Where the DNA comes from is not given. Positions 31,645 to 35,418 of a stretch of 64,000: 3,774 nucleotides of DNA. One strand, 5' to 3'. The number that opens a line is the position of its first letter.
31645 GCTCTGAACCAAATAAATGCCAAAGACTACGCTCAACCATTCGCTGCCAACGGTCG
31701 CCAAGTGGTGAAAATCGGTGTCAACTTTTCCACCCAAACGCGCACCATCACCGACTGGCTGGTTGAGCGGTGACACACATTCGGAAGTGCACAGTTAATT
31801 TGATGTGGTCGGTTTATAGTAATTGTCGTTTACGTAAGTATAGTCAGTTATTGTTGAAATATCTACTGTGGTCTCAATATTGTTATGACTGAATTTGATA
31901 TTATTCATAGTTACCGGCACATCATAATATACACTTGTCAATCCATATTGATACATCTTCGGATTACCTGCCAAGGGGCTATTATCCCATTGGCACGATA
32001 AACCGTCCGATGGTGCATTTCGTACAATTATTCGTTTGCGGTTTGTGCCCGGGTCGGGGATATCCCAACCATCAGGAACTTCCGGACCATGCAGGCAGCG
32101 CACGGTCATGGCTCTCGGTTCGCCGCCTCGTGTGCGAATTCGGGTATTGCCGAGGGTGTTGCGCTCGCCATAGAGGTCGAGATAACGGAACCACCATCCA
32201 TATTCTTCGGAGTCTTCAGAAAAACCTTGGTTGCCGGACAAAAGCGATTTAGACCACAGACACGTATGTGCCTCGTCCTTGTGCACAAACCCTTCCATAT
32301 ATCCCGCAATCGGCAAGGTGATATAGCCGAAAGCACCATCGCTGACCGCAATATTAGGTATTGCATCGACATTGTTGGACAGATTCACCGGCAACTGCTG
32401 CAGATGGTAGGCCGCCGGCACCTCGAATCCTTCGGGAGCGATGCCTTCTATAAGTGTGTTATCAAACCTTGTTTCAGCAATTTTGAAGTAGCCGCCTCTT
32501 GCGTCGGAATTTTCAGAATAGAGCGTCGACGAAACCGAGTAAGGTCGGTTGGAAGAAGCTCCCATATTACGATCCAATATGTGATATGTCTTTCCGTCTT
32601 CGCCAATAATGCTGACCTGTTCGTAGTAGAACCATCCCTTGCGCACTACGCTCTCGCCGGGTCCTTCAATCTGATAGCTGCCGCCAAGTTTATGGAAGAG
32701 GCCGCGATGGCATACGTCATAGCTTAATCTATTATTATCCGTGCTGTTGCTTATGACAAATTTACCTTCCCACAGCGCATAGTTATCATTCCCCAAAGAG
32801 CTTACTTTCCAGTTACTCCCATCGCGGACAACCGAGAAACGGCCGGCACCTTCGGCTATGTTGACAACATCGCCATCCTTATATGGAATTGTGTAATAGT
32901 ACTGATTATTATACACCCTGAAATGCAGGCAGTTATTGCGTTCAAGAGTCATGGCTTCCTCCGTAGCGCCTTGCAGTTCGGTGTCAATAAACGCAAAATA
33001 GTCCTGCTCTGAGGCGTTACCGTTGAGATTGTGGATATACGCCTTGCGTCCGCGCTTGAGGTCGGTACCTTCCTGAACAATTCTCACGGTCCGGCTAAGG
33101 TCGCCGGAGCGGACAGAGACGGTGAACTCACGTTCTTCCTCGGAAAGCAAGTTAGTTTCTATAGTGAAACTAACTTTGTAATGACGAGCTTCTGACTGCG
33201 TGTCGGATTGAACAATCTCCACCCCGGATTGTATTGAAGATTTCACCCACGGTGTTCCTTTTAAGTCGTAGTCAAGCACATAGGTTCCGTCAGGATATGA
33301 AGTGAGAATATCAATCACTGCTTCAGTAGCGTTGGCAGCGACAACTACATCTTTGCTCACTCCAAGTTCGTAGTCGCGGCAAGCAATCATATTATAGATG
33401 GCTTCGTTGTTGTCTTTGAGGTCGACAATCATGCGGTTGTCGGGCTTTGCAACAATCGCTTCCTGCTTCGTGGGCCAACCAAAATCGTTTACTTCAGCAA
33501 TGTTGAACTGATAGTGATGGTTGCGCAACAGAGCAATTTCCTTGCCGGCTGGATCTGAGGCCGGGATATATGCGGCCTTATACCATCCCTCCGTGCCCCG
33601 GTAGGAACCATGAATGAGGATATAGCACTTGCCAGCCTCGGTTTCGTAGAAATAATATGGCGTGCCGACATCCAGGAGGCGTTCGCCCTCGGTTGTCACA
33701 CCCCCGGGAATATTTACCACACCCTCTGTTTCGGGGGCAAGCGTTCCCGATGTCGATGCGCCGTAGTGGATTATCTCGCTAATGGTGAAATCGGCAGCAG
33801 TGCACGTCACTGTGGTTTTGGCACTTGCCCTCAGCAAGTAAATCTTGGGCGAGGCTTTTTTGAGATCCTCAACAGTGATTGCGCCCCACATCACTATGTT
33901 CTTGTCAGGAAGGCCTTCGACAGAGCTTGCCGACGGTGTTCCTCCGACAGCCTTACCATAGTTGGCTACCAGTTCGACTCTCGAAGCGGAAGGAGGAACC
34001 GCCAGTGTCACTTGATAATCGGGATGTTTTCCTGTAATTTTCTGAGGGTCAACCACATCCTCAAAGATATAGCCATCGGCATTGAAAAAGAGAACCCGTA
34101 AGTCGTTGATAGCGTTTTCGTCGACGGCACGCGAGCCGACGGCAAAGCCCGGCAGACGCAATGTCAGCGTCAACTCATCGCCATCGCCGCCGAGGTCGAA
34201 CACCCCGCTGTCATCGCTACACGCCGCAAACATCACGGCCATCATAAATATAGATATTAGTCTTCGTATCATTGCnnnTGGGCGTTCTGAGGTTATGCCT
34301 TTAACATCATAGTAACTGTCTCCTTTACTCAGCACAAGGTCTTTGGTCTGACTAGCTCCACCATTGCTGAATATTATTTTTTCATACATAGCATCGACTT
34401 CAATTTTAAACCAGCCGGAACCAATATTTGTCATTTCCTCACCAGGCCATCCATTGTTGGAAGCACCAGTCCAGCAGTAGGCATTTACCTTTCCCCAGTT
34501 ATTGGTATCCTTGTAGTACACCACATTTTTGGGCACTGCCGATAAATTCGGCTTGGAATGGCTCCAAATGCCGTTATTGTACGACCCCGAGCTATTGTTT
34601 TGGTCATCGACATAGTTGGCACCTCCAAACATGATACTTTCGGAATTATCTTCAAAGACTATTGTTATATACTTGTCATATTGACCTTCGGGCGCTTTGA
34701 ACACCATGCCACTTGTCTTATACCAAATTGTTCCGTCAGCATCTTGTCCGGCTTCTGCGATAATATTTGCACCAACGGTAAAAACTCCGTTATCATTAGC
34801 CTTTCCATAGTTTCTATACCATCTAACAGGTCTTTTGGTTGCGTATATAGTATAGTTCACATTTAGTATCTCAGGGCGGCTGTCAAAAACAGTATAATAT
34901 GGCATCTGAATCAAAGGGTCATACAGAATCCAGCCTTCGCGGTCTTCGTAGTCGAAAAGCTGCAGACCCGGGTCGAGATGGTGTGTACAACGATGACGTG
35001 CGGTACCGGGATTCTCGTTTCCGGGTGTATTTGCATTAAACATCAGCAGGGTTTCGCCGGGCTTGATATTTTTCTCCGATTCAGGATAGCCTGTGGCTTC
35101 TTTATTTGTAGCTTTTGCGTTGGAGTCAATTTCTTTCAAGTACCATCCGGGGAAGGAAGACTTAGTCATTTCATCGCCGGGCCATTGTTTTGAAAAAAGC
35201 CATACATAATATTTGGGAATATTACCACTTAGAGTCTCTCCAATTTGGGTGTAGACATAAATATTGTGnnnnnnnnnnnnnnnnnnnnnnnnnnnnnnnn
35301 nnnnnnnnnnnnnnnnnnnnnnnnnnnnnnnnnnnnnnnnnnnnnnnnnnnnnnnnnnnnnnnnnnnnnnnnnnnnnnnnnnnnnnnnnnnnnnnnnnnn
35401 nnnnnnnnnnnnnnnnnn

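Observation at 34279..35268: Pilin-like lipoprotein ends in CBM25/26-like (starch-binding-type) modules, making it a candidate glycan-binding type V pilus tip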

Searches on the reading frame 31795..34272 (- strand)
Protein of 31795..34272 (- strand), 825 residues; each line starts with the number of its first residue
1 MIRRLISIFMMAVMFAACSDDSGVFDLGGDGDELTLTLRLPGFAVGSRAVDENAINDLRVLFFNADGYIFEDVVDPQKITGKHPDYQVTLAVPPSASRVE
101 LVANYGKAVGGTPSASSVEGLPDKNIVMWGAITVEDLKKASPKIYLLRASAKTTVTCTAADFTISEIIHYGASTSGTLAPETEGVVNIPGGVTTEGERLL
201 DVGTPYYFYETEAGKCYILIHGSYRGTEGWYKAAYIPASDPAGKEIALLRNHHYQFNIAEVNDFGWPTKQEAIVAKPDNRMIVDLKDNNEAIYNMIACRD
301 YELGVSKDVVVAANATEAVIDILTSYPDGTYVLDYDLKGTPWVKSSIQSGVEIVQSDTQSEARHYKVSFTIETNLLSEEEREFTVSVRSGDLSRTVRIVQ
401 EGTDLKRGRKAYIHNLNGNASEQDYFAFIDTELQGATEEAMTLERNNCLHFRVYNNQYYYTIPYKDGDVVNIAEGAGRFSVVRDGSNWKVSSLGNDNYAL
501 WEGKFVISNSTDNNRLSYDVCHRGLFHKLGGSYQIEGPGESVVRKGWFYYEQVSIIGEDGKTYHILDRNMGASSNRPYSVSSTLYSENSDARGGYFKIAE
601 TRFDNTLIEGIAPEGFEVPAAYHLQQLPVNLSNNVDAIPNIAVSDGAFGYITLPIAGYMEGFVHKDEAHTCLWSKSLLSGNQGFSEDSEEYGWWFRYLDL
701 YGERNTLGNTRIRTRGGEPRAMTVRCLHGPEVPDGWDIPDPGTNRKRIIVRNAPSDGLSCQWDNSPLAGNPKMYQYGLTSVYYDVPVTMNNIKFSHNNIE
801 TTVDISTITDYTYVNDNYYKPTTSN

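Call 3: search_protein_families(library=pfam, proteins=[window:31795-34272:-], max_evalue=1)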
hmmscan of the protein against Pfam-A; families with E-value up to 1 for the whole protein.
window:31795-34272:- (825 aa): 3 families
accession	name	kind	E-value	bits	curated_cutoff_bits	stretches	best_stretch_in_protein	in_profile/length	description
PF06321.17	P_gingi_FimA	-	0.00016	22.4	21.4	1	49-161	23-128/153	Major fimbrial subunit protein (FimA)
PF13004.13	BACON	-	0.0028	18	25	1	342-401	3-61/61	Putative binding domain, N-terminal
PF15495.12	Fimbrillin_C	-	0.097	13.6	27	1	242-278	27-63/84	Major fimbrial subunit protein type IV, Fimbrillin, C-terminal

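Call 4: search_protein_families(library=ncbifam, proteins=[window:31795-34272:-], max_evalue=1)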
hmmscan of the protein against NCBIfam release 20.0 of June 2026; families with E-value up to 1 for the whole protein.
window:31795-34272:- (825 aa): 1 family
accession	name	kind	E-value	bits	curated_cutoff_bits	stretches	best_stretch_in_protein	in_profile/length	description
NF052322.1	FimD_tip_adhes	equivalog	8.8e-10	37.9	170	1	5-436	9-471/664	fimbrial tip adhesin FimD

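Call 76: search_solved_structures(query=window:31798-34272:-, max_evalue=0.1)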
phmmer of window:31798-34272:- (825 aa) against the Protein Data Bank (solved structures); distinct sequences matched with E-value up to 0.1: 0.

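Call 80: search_protein_families(library=pfam, proteins=[window:31798-34272:-], max_evalue=1)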
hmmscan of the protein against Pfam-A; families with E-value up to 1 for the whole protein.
window:31798-34272:- (825 aa): 3 families
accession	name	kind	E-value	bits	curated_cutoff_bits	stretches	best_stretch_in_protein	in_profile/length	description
PF06321.17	P_gingi_FimA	-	0.00016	22.4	21.4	1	49-161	23-128/153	Major fimbrial subunit protein (FimA)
PF13004.13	BACON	-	0.0028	18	25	1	342-401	3-61/61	Putative binding domain, N-terminal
PF15495.12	Fimbrillin_C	-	0.097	13.6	27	1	242-278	27-63/84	Major fimbrial subunit protein type IV, Fimbrillin, C-terminal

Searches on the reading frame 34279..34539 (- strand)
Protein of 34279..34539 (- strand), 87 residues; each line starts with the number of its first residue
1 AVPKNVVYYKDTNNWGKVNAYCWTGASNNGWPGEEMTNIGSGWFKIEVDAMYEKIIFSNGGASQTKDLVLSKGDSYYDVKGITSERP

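Call 71: search_solved_structures(query=A6, max_evalue=0.01, show_alignments=5)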
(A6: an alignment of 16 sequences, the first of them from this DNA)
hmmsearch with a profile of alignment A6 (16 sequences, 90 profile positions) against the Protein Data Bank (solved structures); distinct sequences matched with E-value up to 0.01: 7.
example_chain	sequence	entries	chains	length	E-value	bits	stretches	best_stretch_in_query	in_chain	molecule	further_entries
9qf9_A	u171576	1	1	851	3e-44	152.2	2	2-81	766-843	Ruminococcus bromii Amy16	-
9qf8_A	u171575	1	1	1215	1.3e-15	60.4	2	5-82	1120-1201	Ruminococcus bromii Amy10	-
9qf3_A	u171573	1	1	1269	2.8e-13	52.9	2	13-70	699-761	Ruminococcus bromii Amy4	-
6b15_A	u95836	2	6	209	3.6e-13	52.6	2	15-76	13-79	Amy13K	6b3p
7uwu_A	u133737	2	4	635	2.7e-07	33.7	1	6-64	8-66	Starch Adherence System protein 6 (Sas6)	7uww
2c3g_A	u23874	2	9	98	0.00036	23.7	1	5-66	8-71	ALPHA-AMYLASE G-6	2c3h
9qfa_A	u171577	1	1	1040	0.0039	20.4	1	16-71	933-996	Ruminococcus bromii Amy12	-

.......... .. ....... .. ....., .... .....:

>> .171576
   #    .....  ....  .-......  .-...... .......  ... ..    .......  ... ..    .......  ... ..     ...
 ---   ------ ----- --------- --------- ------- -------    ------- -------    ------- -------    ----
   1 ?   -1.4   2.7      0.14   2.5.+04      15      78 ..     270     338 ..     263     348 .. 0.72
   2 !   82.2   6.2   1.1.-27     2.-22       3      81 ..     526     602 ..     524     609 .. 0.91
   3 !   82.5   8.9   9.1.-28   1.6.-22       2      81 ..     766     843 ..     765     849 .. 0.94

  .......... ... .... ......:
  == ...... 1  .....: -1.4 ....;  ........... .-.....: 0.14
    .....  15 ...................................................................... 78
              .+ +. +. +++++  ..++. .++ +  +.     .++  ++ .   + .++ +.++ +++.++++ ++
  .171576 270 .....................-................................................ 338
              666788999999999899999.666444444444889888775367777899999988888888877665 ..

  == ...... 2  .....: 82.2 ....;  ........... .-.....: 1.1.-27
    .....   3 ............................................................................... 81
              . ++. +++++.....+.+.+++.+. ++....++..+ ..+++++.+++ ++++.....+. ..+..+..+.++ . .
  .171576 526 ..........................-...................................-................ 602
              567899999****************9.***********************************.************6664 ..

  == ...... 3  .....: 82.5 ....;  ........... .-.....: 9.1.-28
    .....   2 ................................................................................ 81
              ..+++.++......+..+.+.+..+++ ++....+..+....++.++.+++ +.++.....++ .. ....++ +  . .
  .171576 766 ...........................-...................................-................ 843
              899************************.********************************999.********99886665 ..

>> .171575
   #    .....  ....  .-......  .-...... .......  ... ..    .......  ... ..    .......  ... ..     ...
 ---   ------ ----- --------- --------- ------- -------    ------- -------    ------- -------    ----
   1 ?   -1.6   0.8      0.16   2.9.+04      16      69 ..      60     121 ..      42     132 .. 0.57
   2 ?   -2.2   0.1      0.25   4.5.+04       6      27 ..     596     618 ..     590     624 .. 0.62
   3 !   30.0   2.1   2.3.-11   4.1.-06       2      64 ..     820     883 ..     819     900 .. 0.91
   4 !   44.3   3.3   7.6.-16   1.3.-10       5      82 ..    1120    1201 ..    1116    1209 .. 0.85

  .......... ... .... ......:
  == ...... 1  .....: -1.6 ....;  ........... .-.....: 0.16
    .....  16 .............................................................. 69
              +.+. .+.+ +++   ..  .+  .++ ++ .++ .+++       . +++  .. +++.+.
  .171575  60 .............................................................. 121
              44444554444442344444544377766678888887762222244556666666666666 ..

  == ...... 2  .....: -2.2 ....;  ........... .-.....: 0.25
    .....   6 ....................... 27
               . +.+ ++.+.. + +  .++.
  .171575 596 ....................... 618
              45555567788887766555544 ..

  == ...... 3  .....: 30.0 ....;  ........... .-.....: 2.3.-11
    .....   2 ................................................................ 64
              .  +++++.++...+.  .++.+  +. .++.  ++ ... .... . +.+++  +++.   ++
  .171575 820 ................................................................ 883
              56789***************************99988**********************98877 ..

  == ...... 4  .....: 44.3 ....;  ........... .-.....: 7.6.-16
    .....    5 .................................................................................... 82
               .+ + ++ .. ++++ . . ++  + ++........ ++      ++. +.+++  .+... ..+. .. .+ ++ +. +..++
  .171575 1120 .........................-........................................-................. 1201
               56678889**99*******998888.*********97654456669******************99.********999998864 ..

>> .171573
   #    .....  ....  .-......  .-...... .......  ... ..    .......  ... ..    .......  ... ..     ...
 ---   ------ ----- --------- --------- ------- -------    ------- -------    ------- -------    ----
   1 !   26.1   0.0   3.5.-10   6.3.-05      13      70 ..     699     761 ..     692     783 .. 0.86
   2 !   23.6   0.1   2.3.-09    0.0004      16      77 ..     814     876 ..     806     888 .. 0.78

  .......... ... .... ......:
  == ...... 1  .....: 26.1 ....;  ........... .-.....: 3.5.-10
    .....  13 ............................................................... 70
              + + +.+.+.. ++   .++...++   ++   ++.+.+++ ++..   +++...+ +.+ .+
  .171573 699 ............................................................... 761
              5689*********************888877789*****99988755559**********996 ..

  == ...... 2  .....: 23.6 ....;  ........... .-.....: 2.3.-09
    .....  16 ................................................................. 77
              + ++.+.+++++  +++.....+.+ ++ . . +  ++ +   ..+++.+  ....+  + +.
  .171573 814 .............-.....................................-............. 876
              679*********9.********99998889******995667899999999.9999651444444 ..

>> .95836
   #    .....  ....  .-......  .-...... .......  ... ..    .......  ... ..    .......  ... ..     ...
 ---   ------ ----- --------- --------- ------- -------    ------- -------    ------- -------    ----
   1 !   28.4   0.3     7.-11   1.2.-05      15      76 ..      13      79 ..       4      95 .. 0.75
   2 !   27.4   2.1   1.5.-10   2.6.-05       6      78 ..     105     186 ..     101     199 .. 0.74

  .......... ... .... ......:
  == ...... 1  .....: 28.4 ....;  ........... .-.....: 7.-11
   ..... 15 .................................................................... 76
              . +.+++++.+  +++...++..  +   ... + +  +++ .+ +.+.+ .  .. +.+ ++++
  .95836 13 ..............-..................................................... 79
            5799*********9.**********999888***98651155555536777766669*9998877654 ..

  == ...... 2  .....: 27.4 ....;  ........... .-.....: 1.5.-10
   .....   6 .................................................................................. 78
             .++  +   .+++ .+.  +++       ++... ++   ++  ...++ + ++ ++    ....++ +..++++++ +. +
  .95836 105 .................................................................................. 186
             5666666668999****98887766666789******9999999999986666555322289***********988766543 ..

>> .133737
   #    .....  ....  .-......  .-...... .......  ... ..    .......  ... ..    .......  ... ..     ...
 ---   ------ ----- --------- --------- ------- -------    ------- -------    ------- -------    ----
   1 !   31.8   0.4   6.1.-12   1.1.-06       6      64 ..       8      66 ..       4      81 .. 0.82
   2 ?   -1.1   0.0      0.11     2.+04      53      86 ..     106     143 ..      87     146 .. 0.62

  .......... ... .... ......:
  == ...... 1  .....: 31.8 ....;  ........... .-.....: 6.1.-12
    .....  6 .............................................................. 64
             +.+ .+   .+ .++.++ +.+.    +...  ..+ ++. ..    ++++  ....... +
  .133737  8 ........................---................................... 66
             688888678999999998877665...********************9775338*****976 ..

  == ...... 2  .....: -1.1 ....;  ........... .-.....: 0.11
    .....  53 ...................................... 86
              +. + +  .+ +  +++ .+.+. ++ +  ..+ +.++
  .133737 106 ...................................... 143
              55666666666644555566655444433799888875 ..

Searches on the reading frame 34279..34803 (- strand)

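Call 7: search_protein_families(library=pfam, proteins=[window:34279-34803:-], max_evalue=10)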
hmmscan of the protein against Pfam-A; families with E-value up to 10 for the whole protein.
window:34279-34803:- (175 aa): 1 family
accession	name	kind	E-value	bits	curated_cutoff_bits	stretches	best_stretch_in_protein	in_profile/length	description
PF16738.10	CBM26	-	1.9e-16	60.4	28.1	1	95-156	1-68/70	Starch-binding module 26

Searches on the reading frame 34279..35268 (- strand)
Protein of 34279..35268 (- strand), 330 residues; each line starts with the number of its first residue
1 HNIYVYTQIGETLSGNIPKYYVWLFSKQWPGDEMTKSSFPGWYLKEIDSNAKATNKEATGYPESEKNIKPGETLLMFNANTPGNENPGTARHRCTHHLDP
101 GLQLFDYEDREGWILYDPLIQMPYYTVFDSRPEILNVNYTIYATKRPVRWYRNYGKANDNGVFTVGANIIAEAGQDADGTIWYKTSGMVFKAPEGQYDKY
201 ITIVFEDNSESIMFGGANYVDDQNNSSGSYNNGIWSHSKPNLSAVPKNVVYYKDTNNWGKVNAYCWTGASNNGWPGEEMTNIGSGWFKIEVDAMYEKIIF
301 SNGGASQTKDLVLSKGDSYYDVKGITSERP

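Call 7: search_protein_families(library=pfam, proteins=[window:34279-35268:-], max_evalue=10)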
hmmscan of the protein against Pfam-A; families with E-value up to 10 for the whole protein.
window:34279-35268:- (330 aa): 1 family
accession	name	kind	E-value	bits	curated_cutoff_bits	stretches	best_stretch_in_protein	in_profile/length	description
PF16738.10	CBM26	-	2.1e-17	63.5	28.1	2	250-311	1-68/70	Starch-binding module 26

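Call 8: search_solved_structures(query=window:34279-35268:-, max_evalue=1, show_alignments=3)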
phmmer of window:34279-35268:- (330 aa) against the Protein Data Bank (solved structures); distinct sequences matched with E-value up to 1: 5.
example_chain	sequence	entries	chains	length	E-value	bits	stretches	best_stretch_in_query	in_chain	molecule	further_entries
9qf9_A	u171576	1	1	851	1.6e-18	70.1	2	236-321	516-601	Ruminococcus bromii Amy16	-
2ijo_B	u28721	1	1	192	0.2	13.8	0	162-216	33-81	Polyprotein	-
3e90_B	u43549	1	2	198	0.21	13.8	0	162-215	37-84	NS3 protease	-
6g6o_A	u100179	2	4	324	0.26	13.4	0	167-208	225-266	Ika8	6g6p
2fp7_B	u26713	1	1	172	0.37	12.9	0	163-212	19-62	Genome polyprotein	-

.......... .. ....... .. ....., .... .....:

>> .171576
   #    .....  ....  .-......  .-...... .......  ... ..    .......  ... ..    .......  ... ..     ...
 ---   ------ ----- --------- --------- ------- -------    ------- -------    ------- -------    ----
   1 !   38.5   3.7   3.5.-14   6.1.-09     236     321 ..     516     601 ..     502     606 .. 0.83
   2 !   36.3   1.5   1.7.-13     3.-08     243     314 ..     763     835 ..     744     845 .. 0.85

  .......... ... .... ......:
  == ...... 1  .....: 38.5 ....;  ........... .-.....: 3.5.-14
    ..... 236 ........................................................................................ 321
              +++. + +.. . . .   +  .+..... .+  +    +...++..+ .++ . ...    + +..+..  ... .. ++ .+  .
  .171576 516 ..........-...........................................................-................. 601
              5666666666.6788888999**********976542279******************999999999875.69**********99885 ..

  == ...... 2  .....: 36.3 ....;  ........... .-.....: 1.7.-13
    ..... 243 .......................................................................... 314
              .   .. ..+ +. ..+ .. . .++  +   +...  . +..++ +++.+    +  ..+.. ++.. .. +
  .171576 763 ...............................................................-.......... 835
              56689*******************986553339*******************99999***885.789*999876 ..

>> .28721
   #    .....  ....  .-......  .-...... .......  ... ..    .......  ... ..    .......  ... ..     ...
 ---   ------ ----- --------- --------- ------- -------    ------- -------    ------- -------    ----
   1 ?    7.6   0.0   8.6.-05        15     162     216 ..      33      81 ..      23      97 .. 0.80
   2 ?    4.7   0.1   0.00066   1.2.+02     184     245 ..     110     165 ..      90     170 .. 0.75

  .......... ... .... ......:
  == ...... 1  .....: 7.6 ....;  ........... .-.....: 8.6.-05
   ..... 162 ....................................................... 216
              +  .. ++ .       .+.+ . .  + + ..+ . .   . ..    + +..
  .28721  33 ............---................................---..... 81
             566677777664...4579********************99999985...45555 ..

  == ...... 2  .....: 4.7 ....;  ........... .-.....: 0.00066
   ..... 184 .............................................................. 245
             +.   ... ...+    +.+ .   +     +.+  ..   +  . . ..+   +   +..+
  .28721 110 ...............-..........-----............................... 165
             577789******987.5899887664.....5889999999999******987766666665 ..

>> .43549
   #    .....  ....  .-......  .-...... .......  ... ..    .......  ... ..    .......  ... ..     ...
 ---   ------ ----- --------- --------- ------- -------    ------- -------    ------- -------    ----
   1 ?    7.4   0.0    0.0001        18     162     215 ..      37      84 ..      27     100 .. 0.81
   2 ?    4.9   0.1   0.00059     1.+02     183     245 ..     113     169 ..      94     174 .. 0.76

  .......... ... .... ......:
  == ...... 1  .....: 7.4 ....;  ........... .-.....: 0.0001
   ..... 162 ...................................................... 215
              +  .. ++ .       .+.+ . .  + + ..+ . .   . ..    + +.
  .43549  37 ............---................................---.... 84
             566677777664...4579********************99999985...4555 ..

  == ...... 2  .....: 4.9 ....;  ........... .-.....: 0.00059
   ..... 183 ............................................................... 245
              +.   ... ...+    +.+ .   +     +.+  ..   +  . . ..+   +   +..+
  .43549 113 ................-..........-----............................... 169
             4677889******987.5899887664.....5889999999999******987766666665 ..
